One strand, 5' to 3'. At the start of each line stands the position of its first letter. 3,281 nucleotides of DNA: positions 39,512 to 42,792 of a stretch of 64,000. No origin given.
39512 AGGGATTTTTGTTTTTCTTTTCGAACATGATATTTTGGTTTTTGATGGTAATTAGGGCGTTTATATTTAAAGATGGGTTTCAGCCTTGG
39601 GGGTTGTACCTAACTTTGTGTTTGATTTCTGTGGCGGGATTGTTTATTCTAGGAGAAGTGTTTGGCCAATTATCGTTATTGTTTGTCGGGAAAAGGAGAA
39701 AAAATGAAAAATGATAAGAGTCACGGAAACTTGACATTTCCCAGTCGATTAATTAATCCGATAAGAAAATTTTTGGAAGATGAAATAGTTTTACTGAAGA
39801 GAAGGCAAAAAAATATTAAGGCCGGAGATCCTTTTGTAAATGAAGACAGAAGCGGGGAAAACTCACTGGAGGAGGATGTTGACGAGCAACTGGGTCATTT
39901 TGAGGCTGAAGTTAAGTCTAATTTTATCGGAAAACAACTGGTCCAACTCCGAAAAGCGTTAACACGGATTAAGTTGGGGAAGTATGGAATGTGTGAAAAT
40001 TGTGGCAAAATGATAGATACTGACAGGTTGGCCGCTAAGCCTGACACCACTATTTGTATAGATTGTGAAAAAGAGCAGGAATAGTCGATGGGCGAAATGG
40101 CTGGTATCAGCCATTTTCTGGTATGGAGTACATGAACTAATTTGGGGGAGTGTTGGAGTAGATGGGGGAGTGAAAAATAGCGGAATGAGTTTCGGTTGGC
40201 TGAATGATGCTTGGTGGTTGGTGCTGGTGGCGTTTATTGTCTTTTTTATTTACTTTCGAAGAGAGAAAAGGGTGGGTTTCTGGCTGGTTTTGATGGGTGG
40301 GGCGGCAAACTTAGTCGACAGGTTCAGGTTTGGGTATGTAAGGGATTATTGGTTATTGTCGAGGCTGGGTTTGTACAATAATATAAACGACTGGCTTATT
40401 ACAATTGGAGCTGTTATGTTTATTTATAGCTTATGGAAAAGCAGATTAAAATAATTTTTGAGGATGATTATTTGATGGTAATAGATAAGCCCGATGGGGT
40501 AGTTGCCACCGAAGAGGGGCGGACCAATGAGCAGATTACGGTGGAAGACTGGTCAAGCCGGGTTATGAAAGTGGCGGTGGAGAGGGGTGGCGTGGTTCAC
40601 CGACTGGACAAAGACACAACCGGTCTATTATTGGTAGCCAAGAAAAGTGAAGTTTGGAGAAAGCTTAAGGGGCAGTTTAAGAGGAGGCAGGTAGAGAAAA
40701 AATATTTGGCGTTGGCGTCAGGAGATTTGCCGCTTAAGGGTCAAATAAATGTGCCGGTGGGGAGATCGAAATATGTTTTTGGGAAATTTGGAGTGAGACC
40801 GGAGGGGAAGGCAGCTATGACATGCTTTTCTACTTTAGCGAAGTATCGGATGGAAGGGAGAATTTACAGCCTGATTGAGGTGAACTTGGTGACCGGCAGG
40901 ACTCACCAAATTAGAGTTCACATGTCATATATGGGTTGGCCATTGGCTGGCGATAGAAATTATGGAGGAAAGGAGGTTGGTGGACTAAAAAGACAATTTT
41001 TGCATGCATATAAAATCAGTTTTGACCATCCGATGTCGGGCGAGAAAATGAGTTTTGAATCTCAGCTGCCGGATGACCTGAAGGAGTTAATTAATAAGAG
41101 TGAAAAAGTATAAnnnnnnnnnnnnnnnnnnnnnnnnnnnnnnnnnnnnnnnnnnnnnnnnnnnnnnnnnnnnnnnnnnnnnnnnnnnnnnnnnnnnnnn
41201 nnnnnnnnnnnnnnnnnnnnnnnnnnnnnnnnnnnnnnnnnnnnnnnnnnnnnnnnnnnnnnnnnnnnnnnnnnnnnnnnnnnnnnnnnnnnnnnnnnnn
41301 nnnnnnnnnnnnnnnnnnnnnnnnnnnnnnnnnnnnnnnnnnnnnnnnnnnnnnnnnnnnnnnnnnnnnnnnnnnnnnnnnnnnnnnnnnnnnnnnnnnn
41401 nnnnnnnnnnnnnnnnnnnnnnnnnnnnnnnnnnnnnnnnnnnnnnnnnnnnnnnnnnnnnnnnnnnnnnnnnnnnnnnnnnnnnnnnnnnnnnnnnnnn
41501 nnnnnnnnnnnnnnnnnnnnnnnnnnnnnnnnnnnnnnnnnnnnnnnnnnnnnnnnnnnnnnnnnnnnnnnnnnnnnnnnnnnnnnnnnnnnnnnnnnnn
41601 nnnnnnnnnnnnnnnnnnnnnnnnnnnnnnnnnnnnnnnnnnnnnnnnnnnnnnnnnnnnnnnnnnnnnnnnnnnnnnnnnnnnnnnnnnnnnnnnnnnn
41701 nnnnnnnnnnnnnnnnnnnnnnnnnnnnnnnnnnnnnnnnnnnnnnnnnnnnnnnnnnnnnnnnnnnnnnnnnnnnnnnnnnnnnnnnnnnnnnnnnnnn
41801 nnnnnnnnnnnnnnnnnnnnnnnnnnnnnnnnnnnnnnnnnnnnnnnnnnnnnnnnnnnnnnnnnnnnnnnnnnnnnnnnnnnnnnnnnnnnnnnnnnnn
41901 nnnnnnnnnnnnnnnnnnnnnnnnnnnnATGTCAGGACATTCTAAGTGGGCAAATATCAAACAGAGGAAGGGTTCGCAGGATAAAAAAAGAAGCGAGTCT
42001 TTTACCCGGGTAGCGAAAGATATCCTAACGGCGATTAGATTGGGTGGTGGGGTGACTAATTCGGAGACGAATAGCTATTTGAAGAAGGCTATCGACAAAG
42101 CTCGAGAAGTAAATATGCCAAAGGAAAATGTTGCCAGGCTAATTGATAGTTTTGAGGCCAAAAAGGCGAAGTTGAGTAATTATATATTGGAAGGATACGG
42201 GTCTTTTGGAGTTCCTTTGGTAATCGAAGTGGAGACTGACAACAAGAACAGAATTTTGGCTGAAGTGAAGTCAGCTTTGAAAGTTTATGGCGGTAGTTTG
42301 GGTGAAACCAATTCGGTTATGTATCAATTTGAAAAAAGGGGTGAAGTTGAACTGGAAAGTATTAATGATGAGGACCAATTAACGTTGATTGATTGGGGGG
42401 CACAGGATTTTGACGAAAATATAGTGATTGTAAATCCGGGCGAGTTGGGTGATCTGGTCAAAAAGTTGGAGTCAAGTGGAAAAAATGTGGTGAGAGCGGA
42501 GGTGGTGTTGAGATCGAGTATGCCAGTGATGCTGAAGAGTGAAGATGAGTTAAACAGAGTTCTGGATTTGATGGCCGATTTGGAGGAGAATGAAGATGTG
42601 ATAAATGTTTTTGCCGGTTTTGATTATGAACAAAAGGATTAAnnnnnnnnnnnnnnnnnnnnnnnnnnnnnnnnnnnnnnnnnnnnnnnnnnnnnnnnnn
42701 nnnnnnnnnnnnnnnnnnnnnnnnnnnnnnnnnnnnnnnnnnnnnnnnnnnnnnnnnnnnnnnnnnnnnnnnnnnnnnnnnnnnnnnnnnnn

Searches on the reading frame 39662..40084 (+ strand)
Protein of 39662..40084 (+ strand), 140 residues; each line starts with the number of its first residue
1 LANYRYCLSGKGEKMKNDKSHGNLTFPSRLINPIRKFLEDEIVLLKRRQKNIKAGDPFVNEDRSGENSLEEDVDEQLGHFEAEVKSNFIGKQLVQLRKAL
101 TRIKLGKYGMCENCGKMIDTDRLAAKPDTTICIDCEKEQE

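Call 67: search_protein_families(library=pfam, proteins=[window:39662-40084:+], max_evalue=0.001)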
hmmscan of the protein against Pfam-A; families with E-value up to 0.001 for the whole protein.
window:39662-40084:+ (140 aa): 1 family
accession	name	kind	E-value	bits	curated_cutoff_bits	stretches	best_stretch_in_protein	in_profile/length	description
PF01258.23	zf-dskA_traR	-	3.1e-10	40.3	24.9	1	106-140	1-35/36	Prokaryotic dksA/traR C4-type zinc finger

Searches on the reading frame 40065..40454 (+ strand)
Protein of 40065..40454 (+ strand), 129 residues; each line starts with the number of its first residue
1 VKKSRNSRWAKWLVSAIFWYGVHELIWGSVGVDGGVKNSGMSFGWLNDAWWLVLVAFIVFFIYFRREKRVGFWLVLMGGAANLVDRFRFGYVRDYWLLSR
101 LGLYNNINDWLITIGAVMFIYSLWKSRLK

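Call 67: search_protein_families(library=pfam, proteins=[window:40065-40454:+], max_evalue=0.001)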
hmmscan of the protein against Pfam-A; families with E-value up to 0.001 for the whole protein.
window:40065-40454:+ (129 aa): 1 family
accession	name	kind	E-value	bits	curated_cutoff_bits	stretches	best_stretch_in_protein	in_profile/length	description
PF01252.23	Peptidase_A8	-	2.3e-12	47.7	25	1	35-124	37-141/142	Signal peptidase (SPase) II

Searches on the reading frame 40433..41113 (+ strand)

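Call 67: search_protein_families(library=pfam, proteins=[window:40433-41113:+], max_evalue=0.001)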
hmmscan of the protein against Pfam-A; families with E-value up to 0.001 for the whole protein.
window:40433-41113:+ (226 aa): 1 family
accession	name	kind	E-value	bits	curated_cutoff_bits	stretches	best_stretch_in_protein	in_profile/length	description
PF00849.27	PseudoU_synth_2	-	1.7e-30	106.7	26.8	1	13-165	1-151/152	RNA pseudouridylate synthase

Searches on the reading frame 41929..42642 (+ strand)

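Call 67: search_protein_families(library=pfam, proteins=[window:41929-42642:+], max_evalue=0.001)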
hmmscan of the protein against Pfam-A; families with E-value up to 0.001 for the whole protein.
window:41929-42642:+ (237 aa): 2 families
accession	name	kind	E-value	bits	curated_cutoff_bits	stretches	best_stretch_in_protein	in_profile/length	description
PF01709.26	Transcrip_reg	-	4.1e-33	114.8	27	1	85-229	4-158/160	TACO1/YebC second and third domain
PF20772.2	TACO1_YebC_N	-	5e-21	75.4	36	1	5-74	1-69/73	TACO1/YebC protein N-terminal domain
